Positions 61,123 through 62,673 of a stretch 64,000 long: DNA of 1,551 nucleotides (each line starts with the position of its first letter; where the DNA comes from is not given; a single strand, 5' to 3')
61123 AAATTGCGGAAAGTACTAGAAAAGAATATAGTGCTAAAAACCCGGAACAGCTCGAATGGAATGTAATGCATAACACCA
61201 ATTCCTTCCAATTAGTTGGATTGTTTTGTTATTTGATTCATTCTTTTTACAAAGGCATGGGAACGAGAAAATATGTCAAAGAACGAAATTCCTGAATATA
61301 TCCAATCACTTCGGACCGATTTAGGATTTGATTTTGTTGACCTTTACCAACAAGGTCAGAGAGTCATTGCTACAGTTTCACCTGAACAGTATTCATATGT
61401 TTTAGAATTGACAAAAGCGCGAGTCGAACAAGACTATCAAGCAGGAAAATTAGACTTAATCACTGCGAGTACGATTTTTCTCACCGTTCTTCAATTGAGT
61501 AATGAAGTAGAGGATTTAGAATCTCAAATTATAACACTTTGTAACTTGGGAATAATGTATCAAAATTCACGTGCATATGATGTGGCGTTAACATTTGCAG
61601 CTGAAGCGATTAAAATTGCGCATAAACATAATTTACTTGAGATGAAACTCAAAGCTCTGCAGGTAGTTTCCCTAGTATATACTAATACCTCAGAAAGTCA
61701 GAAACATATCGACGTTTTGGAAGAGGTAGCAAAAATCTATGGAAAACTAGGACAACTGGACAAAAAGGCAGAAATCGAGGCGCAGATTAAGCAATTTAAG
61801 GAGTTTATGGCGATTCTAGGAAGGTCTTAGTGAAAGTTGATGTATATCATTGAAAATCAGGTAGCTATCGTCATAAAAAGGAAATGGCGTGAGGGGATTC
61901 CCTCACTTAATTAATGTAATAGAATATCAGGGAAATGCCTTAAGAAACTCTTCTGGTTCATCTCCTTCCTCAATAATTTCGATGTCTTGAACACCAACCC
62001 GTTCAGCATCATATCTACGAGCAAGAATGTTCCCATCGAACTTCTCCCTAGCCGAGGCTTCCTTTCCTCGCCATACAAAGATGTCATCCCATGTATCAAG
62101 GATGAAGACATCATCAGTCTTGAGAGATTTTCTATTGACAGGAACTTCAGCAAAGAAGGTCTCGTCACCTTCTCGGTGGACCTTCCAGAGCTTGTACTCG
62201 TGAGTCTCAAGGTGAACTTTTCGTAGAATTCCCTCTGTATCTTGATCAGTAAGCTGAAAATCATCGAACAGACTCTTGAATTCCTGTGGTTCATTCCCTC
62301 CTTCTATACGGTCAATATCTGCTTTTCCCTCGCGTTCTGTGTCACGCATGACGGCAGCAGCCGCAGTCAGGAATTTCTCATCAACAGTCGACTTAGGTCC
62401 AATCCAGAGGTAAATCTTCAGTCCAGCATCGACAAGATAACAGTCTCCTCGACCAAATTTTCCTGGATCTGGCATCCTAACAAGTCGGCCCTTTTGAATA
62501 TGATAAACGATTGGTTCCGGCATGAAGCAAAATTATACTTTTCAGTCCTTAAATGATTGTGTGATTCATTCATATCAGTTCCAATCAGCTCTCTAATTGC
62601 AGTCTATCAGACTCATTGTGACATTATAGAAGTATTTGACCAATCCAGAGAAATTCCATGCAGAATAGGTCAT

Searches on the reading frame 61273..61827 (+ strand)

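Call 4: search_protein_families(library=pfam, proteins=[window:61273-61827:+], max_evalue=1)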
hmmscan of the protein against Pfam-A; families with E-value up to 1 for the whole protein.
window:61273-61827:+ (185 aa): 5 families
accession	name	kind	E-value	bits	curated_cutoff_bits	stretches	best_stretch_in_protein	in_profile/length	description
PF13424.12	TPR_12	-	0.0001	22.8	30.1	1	62-116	19-75/77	Tetratricopeptide repeat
PF13374.12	TPR_10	-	0.0016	18.8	27.5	1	88-118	4-34/42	Tetratricopeptide repeat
PF07719.23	TPR_2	-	0.012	16.1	27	1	89-117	4-32/34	Tetratricopeptide repeat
PF00515.34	TPR_1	-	0.026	14.8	27.8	1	88-118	3-33/34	Tetratricopeptide repeat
PF13181.12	TPR_8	-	0.22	12.2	25.7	0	89-116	4-31/34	Tetratricopeptide repeat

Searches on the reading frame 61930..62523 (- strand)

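Call 4: search_protein_families(library=pfam, proteins=[window:61930-62523:-], max_evalue=1)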
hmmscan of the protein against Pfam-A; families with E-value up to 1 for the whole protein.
window:61930-62523:- (198 aa): 4 families
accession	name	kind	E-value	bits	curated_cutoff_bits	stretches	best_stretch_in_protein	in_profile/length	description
PF00626.27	Gelsolin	-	2.2e-30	104.7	21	2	125-194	6-76/76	Gelsolin repeat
PF25480.1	DUF7904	-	3.8e-08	33.5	30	2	147-197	44-92/100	Domain of unknown function (DUF7904)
PF25466.1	MPK1_gelsolin_C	-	0.0023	18.5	27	1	180-196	88-104/105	MPK1 gelsolin domain C-terminal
PF21340.4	Polysacc_lyase-like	-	0.07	12.9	27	1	39-120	67-144/209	Cip1-like, core domain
